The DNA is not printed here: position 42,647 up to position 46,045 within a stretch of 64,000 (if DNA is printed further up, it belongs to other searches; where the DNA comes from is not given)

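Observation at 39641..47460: NuoG/FdhA-like + NuoE-like + NuoF::GltD fusion packed directly against metV-metF: candidate new type of methylene-THF reductase complex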

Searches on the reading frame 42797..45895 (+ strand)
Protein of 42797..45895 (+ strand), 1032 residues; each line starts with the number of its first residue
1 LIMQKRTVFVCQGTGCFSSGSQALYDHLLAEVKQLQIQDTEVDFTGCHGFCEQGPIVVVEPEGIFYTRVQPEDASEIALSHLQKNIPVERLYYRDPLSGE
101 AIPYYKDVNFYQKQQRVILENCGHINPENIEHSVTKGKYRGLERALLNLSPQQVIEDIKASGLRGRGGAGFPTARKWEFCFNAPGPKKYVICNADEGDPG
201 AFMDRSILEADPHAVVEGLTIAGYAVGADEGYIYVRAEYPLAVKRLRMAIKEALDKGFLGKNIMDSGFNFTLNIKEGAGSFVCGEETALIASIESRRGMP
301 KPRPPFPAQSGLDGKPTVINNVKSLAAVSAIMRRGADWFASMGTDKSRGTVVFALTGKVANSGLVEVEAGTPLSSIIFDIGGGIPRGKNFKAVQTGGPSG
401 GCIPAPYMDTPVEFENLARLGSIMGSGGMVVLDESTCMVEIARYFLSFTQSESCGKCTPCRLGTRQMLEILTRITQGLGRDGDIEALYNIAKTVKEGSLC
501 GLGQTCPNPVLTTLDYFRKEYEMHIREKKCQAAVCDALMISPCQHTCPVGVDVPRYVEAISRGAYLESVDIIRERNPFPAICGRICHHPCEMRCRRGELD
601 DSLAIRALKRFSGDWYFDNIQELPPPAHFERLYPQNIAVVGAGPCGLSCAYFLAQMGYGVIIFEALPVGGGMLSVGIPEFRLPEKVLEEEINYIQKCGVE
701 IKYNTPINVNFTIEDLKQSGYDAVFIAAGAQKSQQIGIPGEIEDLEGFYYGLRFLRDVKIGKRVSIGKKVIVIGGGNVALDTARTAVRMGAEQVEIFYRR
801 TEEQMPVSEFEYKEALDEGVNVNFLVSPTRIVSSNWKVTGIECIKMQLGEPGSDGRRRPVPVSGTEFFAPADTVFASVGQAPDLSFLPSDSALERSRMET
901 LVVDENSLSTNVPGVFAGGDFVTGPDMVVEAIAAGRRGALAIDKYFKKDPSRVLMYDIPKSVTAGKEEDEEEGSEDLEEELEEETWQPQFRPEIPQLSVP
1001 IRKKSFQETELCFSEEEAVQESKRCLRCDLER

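Call 3: search_protein_families(library=pfam, proteins=[window:42797-45895:+])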
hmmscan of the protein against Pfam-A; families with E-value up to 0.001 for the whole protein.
window:42797-45895:+ (1032 aa): 13 families
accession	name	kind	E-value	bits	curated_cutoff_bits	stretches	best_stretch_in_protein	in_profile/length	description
PF01512.22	Complex1_51K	-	7.7e-46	156.1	31.2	1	158-329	1-149/150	Nuo51 FMN-binding domain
PF07992.20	Pyr_redox_2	-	1e-35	124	26.1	1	636-935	2-291/291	Pyridine nucleotide-disulphide oxidoreductase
PF10589.14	NADH_4Fe-4S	-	2.4e-32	111.1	23.5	1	440-524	1-85/85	NADH-ubiquinone oxidoreductase-F iron-sulfur binding region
PF14691.11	Fer4_20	-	2.4e-22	79.3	25.8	1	526-617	15-109/113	Dihydroprymidine dehydrogenase domain II, 4Fe-4S cluster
PF13738.12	Pyr_redox_3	-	9.8e-15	55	30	1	723-919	127-305/305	Pyridine nucleotide-disulphide oxidoreductase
PF01946.23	Thi4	-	1.4e-07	31.5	26.2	1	635-676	18-61/235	Thi4 family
PF00070.33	Pyr_redox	-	2.6e-07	31.5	22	0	636-666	1-31/82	Pyridine nucleotide-disulphide oxidoreductase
PF13450.12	NAD_binding_8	-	1.2e-06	29.1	21.9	1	639-672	1-34/68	NAD(P)-binding Rossmann-like domain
PF01266.30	DAO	-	2.9e-06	27.5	27.9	1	637-669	2-35/353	FAD dependent oxidoreductase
PF01257.25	2Fe-2S_thioredx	-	6.6e-06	26.5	24.8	1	5-77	65-140/145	Thioredoxin-like [2Fe-2S] ferredoxin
PF01262.27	AlaDh_PNT_C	-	1.5e-05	25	23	0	769-809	30-69/214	Alanine dehydrogenase/PNT, C-terminal domain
PF12831.13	FAD_oxidored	-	0.00036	20.4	27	0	637-676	2-41/416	FAD dependent oxidoreductase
PF10531.15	SLBB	-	0.00038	20.7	27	1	352-401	1-53/55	SLBB domain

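Call 14: find_homologous_proteins(query=window:42797-45895:+, max_evalue=1e-50)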
Query window:42797-45895:+ (1032 aa): 8000 proteins with E <= 1e-50 among 8000 candidates; the best 120 are listed.
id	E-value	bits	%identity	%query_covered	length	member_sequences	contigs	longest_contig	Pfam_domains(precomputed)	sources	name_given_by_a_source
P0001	0.0e+0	2382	100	100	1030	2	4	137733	PF01946.24,PF01266.31,PF10589.15,PF13450.13,PF14691.12,PF07992.21,PF00070.34,PF13738.13,PF01257.26,PF01262.28,PF01512.23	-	-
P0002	0.0e+0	1969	80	100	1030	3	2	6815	PF01946.24,PF01266.31,PF10589.15,PF13450.13,PF14691.12,PF07992.21,PF00070.34,PF13738.13,PF01262.28,PF01512.23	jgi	-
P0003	0.0e+0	1968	80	100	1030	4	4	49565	PF01946.24,PF01266.31,PF10589.15,PF13450.13,PF14691.12,PF07992.21,PF00070.34,PF13738.13,PF01262.28,PF01512.23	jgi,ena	-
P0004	0.0e+0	1954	80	100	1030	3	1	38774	PF13450.13,PF07992.21,PF00070.34,PF01257.26,PF12831.14,PF01946.24,PF01266.31,PF10589.15,PF14691.12,PF13738.13,PF01262.28,PF01512.23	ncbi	-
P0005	0.0e+0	1940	80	100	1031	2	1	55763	PF01946.24,PF01266.31,PF10589.15,PF13450.13,PF14691.12,PF07992.21,PF00070.34,PF13738.13,PF01262.28,PF01512.23,PF12831.14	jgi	-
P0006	0.0e+0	1940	80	100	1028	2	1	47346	PF01946.24,PF01266.31,PF10589.15,PF13450.13,PF14691.12,PF07992.21,PF00070.34,PF13738.13,PF01262.28,PF01512.23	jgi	-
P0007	0.0e+0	1939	81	100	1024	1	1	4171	PF01946.24,PF01266.31,PF10589.15,PF13450.13,PF14691.12,PF07992.21,PF00070.34,PF13738.13,PF01257.26,PF01262.28,PF01512.23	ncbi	-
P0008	0.0e+0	1921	79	100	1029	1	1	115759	PF01946.24,PF01266.31,PF10589.15,PF13450.13,PF14691.12,PF07992.21,PF00070.34,PF13738.13,PF01257.26,PF01512.23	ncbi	-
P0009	0.0e+0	1917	78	100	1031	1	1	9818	PF13450.13,PF07992.21,PF00070.34,PF01257.26,PF01946.24,PF01266.31,PF10589.15,PF14691.12,PF00890.31,PF13738.13,PF01262.28,PF01512.23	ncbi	-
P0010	0.0e+0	1917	79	100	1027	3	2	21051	PF01946.24,PF01266.31,PF10589.15,PF13450.13,PF14691.12,PF07992.21,PF00070.34,PF13738.13,PF01262.28,PF01512.23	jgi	-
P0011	0.0e+0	1914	79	100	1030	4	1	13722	PF13241.13,PF13450.13,PF07992.21,PF00070.34,PF01494.26,PF01946.24,PF01266.31,PF10589.15,PF14691.12,PF13738.13,PF01262.28,PF01512.23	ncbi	-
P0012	0.0e+0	1905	78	100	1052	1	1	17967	PF01946.24,PF01266.31,PF10589.15,PF13450.13,PF14691.12,PF07992.21,PF00070.34,PF13738.13,PF01257.26,PF01262.28,PF01512.23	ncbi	-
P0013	0.0e+0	1905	79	100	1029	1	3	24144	PF01946.24,PF01266.31,PF10589.15,PF13450.13,PF14691.12,PF07992.21,PF00070.34,PF13738.13,PF01262.28,PF01512.23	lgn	-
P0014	0.0e+0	1889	78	100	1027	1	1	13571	PF01946.24,PF01266.31,PF10589.15,PF13450.13,PF14691.12,PF07992.21,PF00070.34,PF13738.13,PF01262.28,PF01512.23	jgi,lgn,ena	-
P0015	0.0e+0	1853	76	100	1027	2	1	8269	PF01946.24,PF01266.31,PF10589.15,PF13450.13,PF14691.12,PF07992.21,PF00070.34,PF13738.13,PF01262.28,PF01512.23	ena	-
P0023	0.0e+0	1791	73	100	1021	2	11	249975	PF13450.13,PF07992.21,PF00070.34,PF01257.26,PF01946.24,PF10531.16,PF01266.31,PF10589.15,PF14691.12,PF13738.13,PF01262.28,PF01512.23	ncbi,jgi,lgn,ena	ncbi:MAG: FAD-dependent oxidoreductase [Dethiobacteria bacterium]|jgi:NADH-quinone oxidoreductase su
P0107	0.0e+0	1757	72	100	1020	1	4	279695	PF01946.24,PF01266.31,PF10589.15,PF13450.13,PF14691.12,PF07992.21,PF00070.34,PF13738.13,PF01262.28,PF01512.23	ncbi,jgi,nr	ncbi:MAG: hydrogenase [Chloroflexi bacterium]|nr:hydrogenase [Chloroflexota bacterium]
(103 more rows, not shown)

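Call 17: find_related_loci(query=window:42797-45895:+, collection=genome_contigs, flank=7000)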
Query window:42797-45895:+ (1032 aa) in genome_contigs; peptide patterns used: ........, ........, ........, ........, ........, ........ (x = any residue, [..] = any of these).
108 stretches matched a pattern; 13 encode a relative of the query (tblastn E <= 1e-3); 13 distinct loci.
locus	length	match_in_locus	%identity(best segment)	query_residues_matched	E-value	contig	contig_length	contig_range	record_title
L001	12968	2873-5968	97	1-1032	0e+0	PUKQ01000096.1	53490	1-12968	MAG: Syntrophomonadaceae bacterium isolate B1Sed10_75 B1-Sed10-C312, whole genome shotgun sequence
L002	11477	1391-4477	80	3-1031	0e+0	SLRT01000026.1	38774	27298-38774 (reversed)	MAG: Syntrophomonadaceae bacterium isolate CSSed165cm_584 CSSed16-5cm-1271, whole genome shotgun sequence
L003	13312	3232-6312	80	3-1031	0e+0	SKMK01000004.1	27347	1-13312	MAG: Syntrophomonadaceae bacterium isolate CSSed162cmA_245 CSSed16-2cmA-2700, whole genome shotgun sequence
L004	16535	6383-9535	78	3-1031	0e+0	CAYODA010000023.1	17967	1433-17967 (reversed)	MAG TPA_asm: uncultured Syntrophomonadaceae bacterium isolate binchicken_co32_476 genome assembly, contig: NODE_4803_len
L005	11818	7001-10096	80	2-1032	0e+0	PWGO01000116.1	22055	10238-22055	MAG: Syntrophomonadaceae bacterium isolate T1Sed10_174R1 T1-Sed10-C1879, whole genome shotgun sequence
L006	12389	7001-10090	79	3-1032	0e+0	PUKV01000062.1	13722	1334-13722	MAG: Syntrophomonadaceae bacterium isolate B1Sed10_67 B1-Sed10-C5610, whole genome shotgun sequence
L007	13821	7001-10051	66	6-1031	0e+0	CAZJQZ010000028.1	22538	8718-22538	MAG TPA_asm: uncultured Dehalococcoidia bacterium isolate binchicken_co334_59 genome assembly, contig: NODE_3830_length_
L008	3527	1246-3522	77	3-762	0e+0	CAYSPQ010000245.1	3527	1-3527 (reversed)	MAG TPA_asm: uncultured Desulfohalobiaceae bacterium isolate SRP201947_co1_275 genome assembly, contig: NODE_33518_lengt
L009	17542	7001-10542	60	3-1028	0e+0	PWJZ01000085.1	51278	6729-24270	MAG: Bacteroidales bacterium isolate CSSed10_172R1 CS-Sed10-C607, whole genome shotgun sequence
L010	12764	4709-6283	57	18-539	0e+0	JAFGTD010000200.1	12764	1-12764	MAG: Acidobacteria bacterium isolate Zod_Metabat.95 k87_8580294, whole genome shotgun sequence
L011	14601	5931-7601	56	8-550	0e+0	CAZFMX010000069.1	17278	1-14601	MAG TPA_asm: uncultured Desulfobacteraceae bacterium isolate binchicken_co178_257 genome assembly, contig: NODE_4208_len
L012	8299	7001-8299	54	4-433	4e-126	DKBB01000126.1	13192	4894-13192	MAG TPA_asm: Acidobacteria bacterium UBA6911 UBA6911_contig_28048, whole genome shotgun sequence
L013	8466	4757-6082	37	531-966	1e-79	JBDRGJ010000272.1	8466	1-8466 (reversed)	MAG: bacterium isolate MEGAHIT-group-1.427 k141_10336095, whole genome shotgun sequence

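Call 20: find_encoding_contigs(protein=P0023, flank=8000, max_places=3)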
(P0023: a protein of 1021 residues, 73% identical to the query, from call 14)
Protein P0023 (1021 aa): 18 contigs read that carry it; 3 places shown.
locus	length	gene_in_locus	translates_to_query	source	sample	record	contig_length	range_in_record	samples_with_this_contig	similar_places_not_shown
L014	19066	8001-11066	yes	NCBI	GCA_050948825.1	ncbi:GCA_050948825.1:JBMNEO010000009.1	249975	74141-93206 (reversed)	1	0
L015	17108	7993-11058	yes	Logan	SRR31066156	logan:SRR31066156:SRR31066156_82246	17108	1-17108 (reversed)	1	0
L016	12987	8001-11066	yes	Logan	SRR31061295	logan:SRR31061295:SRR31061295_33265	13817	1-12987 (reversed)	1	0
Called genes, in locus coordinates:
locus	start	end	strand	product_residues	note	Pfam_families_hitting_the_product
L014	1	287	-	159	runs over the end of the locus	PF20140:DUF6530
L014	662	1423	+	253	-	PF02230:Abhydrolase_2 (faint), PF00561:Abhydrolase_1 (faint), PF12146:Hydrolase_4, PF20408:Abhydrolase_11 (faint), PF12697:Abhydrolase_6 (faint), PF12146:Hydrolase_4 (weak)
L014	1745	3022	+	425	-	PF01590:GAF, PF13185:GAF_2, PF13492:GAF_3, PF07730:HisKA_3, PF02518:HATPase_c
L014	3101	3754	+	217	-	PF00072:Response_reg, PF00196:GerE, PF08281:Sigma70_r4_2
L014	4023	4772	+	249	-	PF00072:Response_reg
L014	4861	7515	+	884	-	PF13510:Fer2_4, PF10588:NADH-G_4Fe-4S_3, PF22117:Fer4_Nqo3, PF12838:Fer4_7, PF13187:Fer4_9 (weak), PF04879:Molybdop_Fe4S4, PF00384:Molybdopterin, PF01568:Molydop_binding, +1 more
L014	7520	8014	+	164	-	PF01257:2Fe-2S_thioredx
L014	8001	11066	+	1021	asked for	PF01257:2Fe-2S_thioredx (weak), PF01512:Complex1_51K, PF10531:SLBB (weak), PF10589:NADH_4Fe-4S, PF14691:Fer4_20, PF07992:Pyr_redox_2, PF13450:NAD_binding_8, PF13738:Pyr_redox_3, +4 more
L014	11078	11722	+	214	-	PF12225:DUF5981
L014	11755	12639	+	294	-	PF02219:MTHFR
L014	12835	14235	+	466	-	PF01547:SBP_bac_1, PF13416:SBP_bac_8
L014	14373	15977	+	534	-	PF00196:GerE, PF08281:Sigma70_r4_2 (weak)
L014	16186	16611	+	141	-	-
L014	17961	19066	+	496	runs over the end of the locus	PF00395:SLH (faint)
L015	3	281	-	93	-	?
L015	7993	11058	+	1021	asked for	PF01257:2Fe-2S_thioredx (weak), PF01512:Complex1_51K, PF10531:SLBB (weak), PF10589:NADH_4Fe-4S, PF14691:Fer4_20, PF07992:Pyr_redox_2, PF13450:NAD_binding_8, PF13738:Pyr_redox_3, +4 more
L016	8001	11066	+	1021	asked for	PF01257:2Fe-2S_thioredx (weak), PF01512:Complex1_51K, PF10531:SLBB (weak), PF10589:NADH_4Fe-4S, PF14691:Fer4_20, PF07992:Pyr_redox_2, PF13450:NAD_binding_8, PF13738:Pyr_redox_3, +4 more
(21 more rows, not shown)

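Call 21: find_encoding_contigs(protein=P0107, flank=8000, max_places=3)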
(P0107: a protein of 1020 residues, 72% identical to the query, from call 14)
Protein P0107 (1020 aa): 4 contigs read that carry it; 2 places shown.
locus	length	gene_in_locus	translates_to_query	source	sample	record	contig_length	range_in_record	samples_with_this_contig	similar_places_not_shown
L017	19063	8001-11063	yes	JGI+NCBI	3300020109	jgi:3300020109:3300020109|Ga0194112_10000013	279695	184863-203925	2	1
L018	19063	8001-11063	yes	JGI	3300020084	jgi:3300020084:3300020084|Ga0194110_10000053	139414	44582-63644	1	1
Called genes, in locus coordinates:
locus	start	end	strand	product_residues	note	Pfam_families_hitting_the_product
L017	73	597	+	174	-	PF00466:Ribosomal_L10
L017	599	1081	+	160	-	PF16320:Ribosomal_L12_N, PF00542:Ribosomal_L12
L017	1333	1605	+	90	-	-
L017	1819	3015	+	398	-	PF01590:GAF, PF13185:GAF_2, PF13492:GAF_3, PF00512:HisKA, PF02518:HATPase_c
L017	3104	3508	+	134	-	PF00072:Response_reg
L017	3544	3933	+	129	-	PF00072:Response_reg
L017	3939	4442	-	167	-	PF00027:cNMP_binding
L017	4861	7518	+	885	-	PF13510:Fer2_4, PF10588:NADH-G_4Fe-4S_3, PF12838:Fer4_7, PF22117:Fer4_Nqo3, PF00037:Fer4 (weak), PF04879:Molybdop_Fe4S4, PF00384:Molybdopterin, PF01568:Molydop_binding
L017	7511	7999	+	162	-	PF01257:2Fe-2S_thioredx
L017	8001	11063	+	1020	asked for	PF01512:Complex1_51K, PF10589:NADH_4Fe-4S, PF14691:Fer4_20, PF00070:Pyr_redox (faint), PF01266:DAO (weak), PF07992:Pyr_redox_2, PF13450:NAD_binding_8 (weak), PF13738:Pyr_redox_3, +2 more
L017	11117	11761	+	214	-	PF12225:DUF5981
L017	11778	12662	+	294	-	PF02219:MTHFR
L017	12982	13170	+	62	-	-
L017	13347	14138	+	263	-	PF02754:CCG (weak)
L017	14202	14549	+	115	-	PF07883:Cupin_2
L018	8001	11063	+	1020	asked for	PF01512:Complex1_51K, PF10589:NADH_4Fe-4S, PF14691:Fer4_20, PF00070:Pyr_redox (faint), PF01266:DAO (weak), PF07992:Pyr_redox_2, PF13450:NAD_binding_8 (weak), PF13738:Pyr_redox_3, +2 more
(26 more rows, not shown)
